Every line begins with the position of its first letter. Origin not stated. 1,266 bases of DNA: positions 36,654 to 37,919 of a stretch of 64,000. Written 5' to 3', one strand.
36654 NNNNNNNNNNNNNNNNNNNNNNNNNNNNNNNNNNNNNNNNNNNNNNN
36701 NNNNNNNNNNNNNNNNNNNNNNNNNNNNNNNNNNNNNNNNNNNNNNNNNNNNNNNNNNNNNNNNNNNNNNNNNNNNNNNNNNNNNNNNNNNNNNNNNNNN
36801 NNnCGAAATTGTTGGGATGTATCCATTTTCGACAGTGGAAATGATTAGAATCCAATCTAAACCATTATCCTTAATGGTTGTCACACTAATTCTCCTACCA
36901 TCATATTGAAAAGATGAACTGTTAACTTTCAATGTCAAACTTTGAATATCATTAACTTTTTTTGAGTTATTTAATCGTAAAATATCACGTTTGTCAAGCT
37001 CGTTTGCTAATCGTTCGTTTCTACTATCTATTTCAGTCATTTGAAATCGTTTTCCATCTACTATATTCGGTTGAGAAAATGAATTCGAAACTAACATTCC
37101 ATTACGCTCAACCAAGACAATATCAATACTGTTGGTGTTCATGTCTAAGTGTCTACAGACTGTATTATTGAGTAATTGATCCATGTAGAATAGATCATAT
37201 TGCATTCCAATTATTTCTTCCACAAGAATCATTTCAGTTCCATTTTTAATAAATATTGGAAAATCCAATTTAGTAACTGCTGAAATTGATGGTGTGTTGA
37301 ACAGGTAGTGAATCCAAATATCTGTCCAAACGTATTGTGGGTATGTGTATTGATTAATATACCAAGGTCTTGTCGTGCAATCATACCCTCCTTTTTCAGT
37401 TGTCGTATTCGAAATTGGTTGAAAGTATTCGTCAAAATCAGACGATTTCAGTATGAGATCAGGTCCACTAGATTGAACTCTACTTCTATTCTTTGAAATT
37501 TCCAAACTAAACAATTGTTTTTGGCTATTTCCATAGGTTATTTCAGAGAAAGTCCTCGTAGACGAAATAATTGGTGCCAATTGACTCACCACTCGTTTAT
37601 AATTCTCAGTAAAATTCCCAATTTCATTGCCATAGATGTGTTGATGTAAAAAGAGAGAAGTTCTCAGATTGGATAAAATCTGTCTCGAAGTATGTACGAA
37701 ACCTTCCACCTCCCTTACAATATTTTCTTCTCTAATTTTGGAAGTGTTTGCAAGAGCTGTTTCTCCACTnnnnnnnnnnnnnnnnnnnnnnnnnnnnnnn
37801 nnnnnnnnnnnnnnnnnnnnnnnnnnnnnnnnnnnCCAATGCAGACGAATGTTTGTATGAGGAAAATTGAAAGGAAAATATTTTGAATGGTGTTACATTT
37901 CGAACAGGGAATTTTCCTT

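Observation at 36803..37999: Convergent neighbour encodes a membrane-anchored Cache (dCache-like) extracellular sensor domain; output domain lost in gap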

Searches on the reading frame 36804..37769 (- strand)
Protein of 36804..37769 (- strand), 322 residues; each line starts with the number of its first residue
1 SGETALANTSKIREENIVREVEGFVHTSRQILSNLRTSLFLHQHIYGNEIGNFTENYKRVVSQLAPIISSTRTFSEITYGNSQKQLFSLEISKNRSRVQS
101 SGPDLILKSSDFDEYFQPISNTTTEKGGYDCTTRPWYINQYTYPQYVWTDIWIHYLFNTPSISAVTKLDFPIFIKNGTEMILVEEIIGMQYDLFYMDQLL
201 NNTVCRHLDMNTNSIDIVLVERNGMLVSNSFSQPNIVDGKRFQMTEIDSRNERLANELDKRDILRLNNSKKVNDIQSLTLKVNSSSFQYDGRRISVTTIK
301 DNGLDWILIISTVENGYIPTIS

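Call 28: search_protein_representatives(alignment_id=A1)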
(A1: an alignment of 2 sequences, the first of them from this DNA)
Query: 2 sequences, 324 profile positions. Proteins with E-value up to 0.001 (for the whole library): 23; up to 1e-10: 9; up to 1e-30: 4. The best 23 are listed.
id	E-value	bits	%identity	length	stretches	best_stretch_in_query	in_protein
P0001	2.1e-166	569.2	-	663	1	35-324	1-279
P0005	8.6e-65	235.3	-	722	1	2-323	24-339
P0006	2.8e-40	154.7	-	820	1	1-323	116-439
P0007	1.9e-34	135.6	-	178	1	1-93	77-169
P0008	4.2e-26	108.2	-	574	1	143-323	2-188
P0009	9.1e-23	97.2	-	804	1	1-323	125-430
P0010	8.1e-22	94.1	-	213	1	141-321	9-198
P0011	2.1e-21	92.7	-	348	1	143-323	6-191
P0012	1.2e-20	90.2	-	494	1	223-323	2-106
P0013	9.1e-09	51.2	-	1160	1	73-320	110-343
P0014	4.2e-08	49.0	-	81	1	192-254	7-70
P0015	3.7e-07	45.9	-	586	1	125-321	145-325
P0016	4.9e-06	42.2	-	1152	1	126-323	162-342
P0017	1.6e-05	40.5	-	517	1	96-158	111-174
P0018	3.4e-05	39.4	-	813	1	126-322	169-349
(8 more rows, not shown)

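Call 29: search_protein_families(library=pfam, proteins=[P0005, P0006, P0008, P0009, P0011, P0012, P0013, P0015, P0016, P0018], max_evalue=0.01)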
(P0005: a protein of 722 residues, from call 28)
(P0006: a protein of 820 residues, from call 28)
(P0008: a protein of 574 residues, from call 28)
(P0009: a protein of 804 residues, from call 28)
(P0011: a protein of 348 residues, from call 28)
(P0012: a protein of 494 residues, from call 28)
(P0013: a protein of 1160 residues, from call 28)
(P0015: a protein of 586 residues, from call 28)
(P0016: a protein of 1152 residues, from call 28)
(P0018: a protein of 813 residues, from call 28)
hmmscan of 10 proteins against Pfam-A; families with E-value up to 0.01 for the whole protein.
P0005 (722 aa): 1 family
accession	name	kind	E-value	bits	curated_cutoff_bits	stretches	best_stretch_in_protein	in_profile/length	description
PF00211.25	Guanylate_cyc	-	1.8e-18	67.2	21.9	1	447-626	10-181/183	Adenylate and Guanylate cyclase catalytic domain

P0006 (820 aa): 1 family
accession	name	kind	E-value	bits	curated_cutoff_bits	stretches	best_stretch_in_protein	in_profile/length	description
PF00211.25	Guanylate_cyc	-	1.7e-17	64.1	21.9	1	546-723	8-178/183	Adenylate and Guanylate cyclase catalytic domain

P0008 (574 aa): 1 family
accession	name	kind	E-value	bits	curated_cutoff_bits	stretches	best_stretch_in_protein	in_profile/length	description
PF00211.25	Guanylate_cyc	-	1.2e-17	64.5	21.9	1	295-474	8-179/183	Adenylate and Guanylate cyclase catalytic domain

P0009 (804 aa): 3 families
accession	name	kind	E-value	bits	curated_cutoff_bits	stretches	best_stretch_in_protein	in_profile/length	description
PF00211.25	Guanylate_cyc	-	4e-21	75.9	21.9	1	537-713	8-177/183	Adenylate and Guanylate cyclase catalytic domain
PF22673.2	MCP-like_PDC_1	-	0.00028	21.7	27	1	226-304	30-107/113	Methyl-accepting chemotaxis protein-like, first PDC sensor domain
PF02743.24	dCache_1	-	0.0019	18.2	45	1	157-351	34-201/240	Cache domain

P0011 (348 aa): 1 family
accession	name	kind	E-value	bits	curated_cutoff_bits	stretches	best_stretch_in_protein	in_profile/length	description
PF00211.25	Guanylate_cyc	-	0.0078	16.3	21.9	0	299-340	9-50/183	Adenylate and Guanylate cyclase catalytic domain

P0012 (494 aa): 1 family
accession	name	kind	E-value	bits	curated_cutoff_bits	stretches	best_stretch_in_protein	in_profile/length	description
PF00211.25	Guanylate_cyc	-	8.3e-21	74.8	21.9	1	215-394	10-181/183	Adenylate and Guanylate cyclase catalytic domain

P0013 (1160 aa): 12 families
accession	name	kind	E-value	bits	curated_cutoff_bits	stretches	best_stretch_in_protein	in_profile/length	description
PF02518.31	HATPase_c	-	4.8e-30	104.7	26.4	1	821-925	2-109/111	Histidine kinase-, DNA gyrase B-, and HSP90-like ATPase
PF00512.31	HisKA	-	4.4e-24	84.8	26.9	1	708-773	2-66/66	His Kinase A (phospho-acceptor) domain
PF00072.30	Response_reg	-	1.1e-20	74.3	30.2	1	954-1065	1-110/111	Response regulator receiver domain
PF13426.13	PAS_9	-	8.8e-20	71.3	27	2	585-686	2-103/103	PAS domain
PF02743.24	dCache_1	-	1.3e-18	67.9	45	1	47-269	4-184/240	Cache domain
PF00989.32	PAS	-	2.5e-15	56.9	22.6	2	458-555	9-109/113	PAS fold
PF13188.13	PAS_8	-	6.2e-11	42.2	21.8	2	574-628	1-55/65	PAS domain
PF08448.16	PAS_4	-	1e-10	42.2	23.1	2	593-688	13-109/110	PAS fold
PF22673.2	MCP-like_PDC_1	-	5.3e-10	40.2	27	1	145-226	30-110/113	Methyl-accepting chemotaxis protein-like, first PDC sensor domain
PF08447.18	PAS_3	-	6.8e-10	39.5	25.6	1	474-549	2-81/89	PAS fold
PF00672.30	HAMP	-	2.6e-08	34.5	25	1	371-422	2-53/53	HAMP domain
PF17201.10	Cache_3-Cache_2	-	9.7e-05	22.2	27.7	1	204-347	164-294/299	Cache 3/Cache 2 fusion domain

P0015 (586 aa): 6 families
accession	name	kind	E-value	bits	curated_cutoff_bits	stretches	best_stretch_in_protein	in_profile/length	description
PF00512.31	HisKA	-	2.1e-21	76.2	26.9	1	439-503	1-64/66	His Kinase A (phospho-acceptor) domain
PF02743.24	dCache_1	-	5.6e-14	52.7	45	1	129-315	70-238/240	Cache domain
PF22673.2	MCP-like_PDC_1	-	7.7e-12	46.1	27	1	129-210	33-112/113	Methyl-accepting chemotaxis protein-like, first PDC sensor domain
PF00672.30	HAMP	-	9.5e-09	35.9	25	1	355-402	5-52/53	HAMP domain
PF02518.31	HATPase_c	-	0.00049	21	26.4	1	553-582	2-32/111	Histidine kinase-, DNA gyrase B-, and HSP90-like ATPase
PF17201.10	Cache_3-Cache_2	-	0.0048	16.7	27.7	1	231-329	204-295/299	Cache 3/Cache 2 fusion domain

P0016 (1152 aa): 11 families
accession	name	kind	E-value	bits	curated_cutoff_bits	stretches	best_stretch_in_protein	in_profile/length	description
PF02518.31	HATPase_c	-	5.7e-24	85.1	26.4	2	815-885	40-109/111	Histidine kinase-, DNA gyrase B-, and HSP90-like ATPase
PF00072.30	Response_reg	-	5.7e-23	81.6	30.2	1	914-1024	1-109/111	Response regulator receiver domain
PF02743.24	dCache_1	-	4.3e-21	76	45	1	151-331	76-239/240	Cache domain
PF00512.31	HisKA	-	3.3e-20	72.3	26.9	1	611-682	1-66/66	His Kinase A (phospho-acceptor) domain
PF22673.2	MCP-like_PDC_1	-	8.7e-13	49.1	27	1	153-225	40-112/113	Methyl-accepting chemotaxis protein-like, first PDC sensor domain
PF00672.30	HAMP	-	1.2e-12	48.4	25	1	367-417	2-52/53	HAMP domain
PF01590.32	GAF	-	4.6e-09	37.3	22.4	1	456-589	5-133/133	GAF domain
PF13185.12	GAF_2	-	2.3e-08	34.8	28.6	1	455-569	6-115/136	GAF domain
PF17201.10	Cache_3-Cache_2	-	1.4e-05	24.9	27.7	1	195-344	158-295/299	Cache 3/Cache 2 fusion domain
PF23198.2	PDE8A_N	-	0.00051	20.4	29.6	1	928-1005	27-105/147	PDE8A-like, N-terminal domain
PF11535.13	Calci_bind_CcbP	-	0.0046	17.9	21.5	0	879-954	31-104/105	Calcium binding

P0018 (813 aa): 7 families
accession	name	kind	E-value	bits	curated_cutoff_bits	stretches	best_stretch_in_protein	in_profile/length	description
PF02518.31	HATPase_c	-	4.3e-26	92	26.4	1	601-719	2-108/111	Histidine kinase-, DNA gyrase B-, and HSP90-like ATPase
PF00512.31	HisKA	-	1.7e-19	70.1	26.9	1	487-552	1-65/66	His Kinase A (phospho-acceptor) domain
PF02743.24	dCache_1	-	2.3e-13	50.7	45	1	140-338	61-238/240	Cache domain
PF00672.30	HAMP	-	2.8e-12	47.2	25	1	374-425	1-52/53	HAMP domain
PF22673.2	MCP-like_PDC_1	-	2e-10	41.5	27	1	143-232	28-112/113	Methyl-accepting chemotaxis protein-like, first PDC sensor domain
PF17201.10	Cache_3-Cache_2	-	2.8e-07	30.5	27.7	1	204-352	160-295/299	Cache 3/Cache 2 fusion domain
PF15598.11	Imm61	-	0.0019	18.5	25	0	569-643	69-145/157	Immunity protein 61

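Call 43: list_cluster_members(proteins=[P0005, P0006, P0008, P0009, P0010, P0011, P0012, P0001, P0007])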
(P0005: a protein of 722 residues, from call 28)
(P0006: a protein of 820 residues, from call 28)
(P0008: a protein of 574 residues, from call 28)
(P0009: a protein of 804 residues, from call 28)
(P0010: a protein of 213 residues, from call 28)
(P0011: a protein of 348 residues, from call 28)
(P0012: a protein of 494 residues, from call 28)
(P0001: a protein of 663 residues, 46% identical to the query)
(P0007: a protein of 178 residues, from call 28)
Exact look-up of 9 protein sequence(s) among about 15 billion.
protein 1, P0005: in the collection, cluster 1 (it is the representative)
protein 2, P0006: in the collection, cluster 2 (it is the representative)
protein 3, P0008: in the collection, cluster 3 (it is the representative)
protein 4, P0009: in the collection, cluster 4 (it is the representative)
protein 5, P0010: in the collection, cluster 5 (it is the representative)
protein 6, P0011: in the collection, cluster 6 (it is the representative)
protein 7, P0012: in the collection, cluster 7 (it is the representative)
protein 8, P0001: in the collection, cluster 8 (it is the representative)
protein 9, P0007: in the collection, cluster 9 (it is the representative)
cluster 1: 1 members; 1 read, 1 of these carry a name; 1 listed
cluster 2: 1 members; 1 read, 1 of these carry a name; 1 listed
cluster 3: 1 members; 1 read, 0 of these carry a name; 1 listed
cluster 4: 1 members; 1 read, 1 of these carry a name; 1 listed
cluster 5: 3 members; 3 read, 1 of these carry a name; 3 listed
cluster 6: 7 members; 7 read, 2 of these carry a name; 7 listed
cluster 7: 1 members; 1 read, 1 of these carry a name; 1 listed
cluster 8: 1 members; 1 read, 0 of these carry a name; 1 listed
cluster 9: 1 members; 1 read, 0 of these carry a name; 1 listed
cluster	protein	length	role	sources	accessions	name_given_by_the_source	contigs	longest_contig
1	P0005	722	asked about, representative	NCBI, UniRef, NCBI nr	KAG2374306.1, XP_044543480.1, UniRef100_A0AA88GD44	hypothetical protein C9374_010876 [Naegleria lovaniensis] | Guanylate cyclase domain-containing protein n=1 Tax=Naegleria lovaniensis TaxID=51637 ... | uncharacterized protein C9374_010876 [Naegleria lovaniensis]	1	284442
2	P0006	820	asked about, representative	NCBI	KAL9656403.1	hypothetical protein ABK040_005169 [Willaertia magna]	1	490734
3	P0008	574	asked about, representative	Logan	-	-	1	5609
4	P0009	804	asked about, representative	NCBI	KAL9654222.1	hypothetical protein ABK040_010255 [Willaertia magna]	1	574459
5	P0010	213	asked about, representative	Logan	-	-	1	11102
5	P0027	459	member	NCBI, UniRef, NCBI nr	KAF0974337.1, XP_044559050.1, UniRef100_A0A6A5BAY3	hypothetical protein FDP41_006369 [Naegleria fowleri] | Cache domain-containing protein n=1 Tax=Naegleria fowleri TaxID=5763 ... | uncharacterized protein FDP41_006369 [Naegleria fowleri]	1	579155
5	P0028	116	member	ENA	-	-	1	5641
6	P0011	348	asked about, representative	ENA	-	-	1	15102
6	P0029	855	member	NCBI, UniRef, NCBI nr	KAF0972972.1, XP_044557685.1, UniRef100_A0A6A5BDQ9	hypothetical protein FDP41_008636 [Naegleria fowleri] | Guanylate cyclase domain-containing protein n=1 Tax=Naegleria fowleri TaxID=5763 ... | uncharacterized protein FDP41_008636 [Naegleria fowleri]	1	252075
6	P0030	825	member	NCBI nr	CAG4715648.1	unnamed protein product [Naegleria fowleri]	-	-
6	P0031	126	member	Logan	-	-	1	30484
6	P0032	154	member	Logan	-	-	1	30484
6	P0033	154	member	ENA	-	-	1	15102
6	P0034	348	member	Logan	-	-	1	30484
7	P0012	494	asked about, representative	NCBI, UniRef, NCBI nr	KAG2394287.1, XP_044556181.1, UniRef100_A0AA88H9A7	hypothetical protein C9374_004051 [Naegleria lovaniensis] | Guanylate cyclase domain-containing protein n=1 Tax=Naegleria lovaniensis TaxID=51637 ... | uncharacterized protein C9374_004051 [Naegleria lovaniensis]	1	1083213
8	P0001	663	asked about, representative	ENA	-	-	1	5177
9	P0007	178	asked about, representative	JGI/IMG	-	-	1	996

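Call 46: predict_structure(alignment_id=A3)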
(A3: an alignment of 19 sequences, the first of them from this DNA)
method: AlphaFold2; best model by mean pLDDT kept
length: 322 residues; sequences in the alignment: 19
mean_pLDDT: 83.9   pTM: 0.81
mean pLDDT of the five models: 83.9, 83.8, 83.5, 83.0, 81.8
residues with pLDDT >= 90: 148; 70-90: 133; 50-70: 21; < 50: 20
segments of 3 or more residues with pLDDT < 50: 269-281, 316-322
pLDDT, mean of each block of 10 residues (from residue 1): 74 88 91 92 79 71 89 89 92 89 91 89 92 92 94 89 94 83 92 90 78 80 92 77 88 91 73 40 72 89 92 61 37
secondary structure, 60 per line:
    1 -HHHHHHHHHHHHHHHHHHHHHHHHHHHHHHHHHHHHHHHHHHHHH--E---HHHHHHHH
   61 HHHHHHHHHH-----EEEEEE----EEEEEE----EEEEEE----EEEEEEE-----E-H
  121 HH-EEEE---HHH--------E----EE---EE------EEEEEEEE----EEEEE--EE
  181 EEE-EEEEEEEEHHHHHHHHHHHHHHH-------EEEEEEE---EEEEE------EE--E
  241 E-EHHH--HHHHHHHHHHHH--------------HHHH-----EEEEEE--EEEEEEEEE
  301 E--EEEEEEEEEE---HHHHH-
elements in order: H2-46 H53-70 E76-81 E86-91 E96-101 E106-112 E124-127 E160-167 E172-176 E179-183 E185-192 H193-207 E215-221 E225-229 H249-260 H275-278 E284-289 E292-301 E304-313 H317-321

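Call 48: fold_search(model_id=the predicted structure, library=pdb)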
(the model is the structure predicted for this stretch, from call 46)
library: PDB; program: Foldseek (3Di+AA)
matches with E <= 10: 1005; with E <= 0.001: 98
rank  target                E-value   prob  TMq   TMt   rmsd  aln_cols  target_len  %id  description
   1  9kp3_A                1.1e-08  1.00  0.49  0.55   9.9       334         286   10  Ligand binding domain of Pseudomonas Aeruginosa PAO1 chemoreceptor TlpQ in complex with MHF (released 2025-11-26)
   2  7prq_A                1.2e-08  1.00  0.54  0.56   8.0       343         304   11  Structure of the ligand binding domain of the PctD (PA4633) chemoreceptor of Pseudomonas aeruginosa PAO1 in complex wi (released 2022-05-11)
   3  2p7j_B                1.3e-08  1.00  0.49  0.56   7.4       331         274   13  Crystal structure of the domain of putative sensory box/GGDEF family protein from Vibrio parahaemolyticus (released 2007-05-01)
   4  6fu4_C                1.9e-08  1.00  0.48  0.52   8.6       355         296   10  Ligand binding domain (LBD) of the p. aeruginosa histamine receptor TlpQ (released 2018-05-16)
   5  6iot_B                2.5e-08  1.00  0.44  0.55   7.7       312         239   14  The ligand binding domain of Mlp24 with arginine (released 2019-03-20)
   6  9a69_B                2.7e-08  1.00  0.40  0.21  14.3       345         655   12  Integrative model of MCPB-MCPC by crosslinking MS and deep learning (released 2024-09-18)
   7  3lid_B                3.5e-08  1.00  0.51  0.59   7.3       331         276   14  Crystal Structure of the extracellular domain of the putative histidine kinase vpHK1S-Z8 (released 2010-05-05)
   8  3lie_B                3.5e-08  1.00  0.51  0.61   7.6       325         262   12  Crystal Structure of the extracellular domain of the putative histidine kinase vpHK1S-Z8 (released 2010-05-05)
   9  6fu4_A                3.5e-08  1.00  0.49  0.53   9.8       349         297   11  Ligand binding domain (LBD) of the p. aeruginosa histamine receptor TlpQ (released 2018-05-16)
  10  6mni_A                4.0e-08  1.00  0.49  0.58   6.5       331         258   11  Structure of the tandem CACHE domain of PscC (released 2019-10-16)
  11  2p7j_A                4.2e-08  1.00  0.50  0.59   7.3       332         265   12  Crystal structure of the domain of putative sensory box/GGDEF family protein from Vibrio parahaemolyticus (released 2007-05-01)
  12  6e0a_B                5.0e-08  1.00  0.46  0.54   8.1       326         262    9  Crystal Structure of Helicobacter pylori TlpA Chemoreceptor Ligand Binding Domain (released 2018-09-12)
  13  6w3r_B                5.9e-08  1.00  0.49  0.60   6.9       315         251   12  Crystal structure of ligand-binding domain of Campylobacter jejuni chemoreceptor Tlp3 in complex with 3-methylisoleuci (released 2020-05-20)
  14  3lid_A                5.9e-08  1.00  0.49  0.55   7.3       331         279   13  Crystal Structure of the extracellular domain of the putative histidine kinase vpHK1S-Z8 (released 2010-05-05)
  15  6fu4_B                7.1e-08  1.00  0.52  0.57  10.2       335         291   10  Ligand binding domain (LBD) of the p. aeruginosa histamine receptor TlpQ (released 2018-05-16)
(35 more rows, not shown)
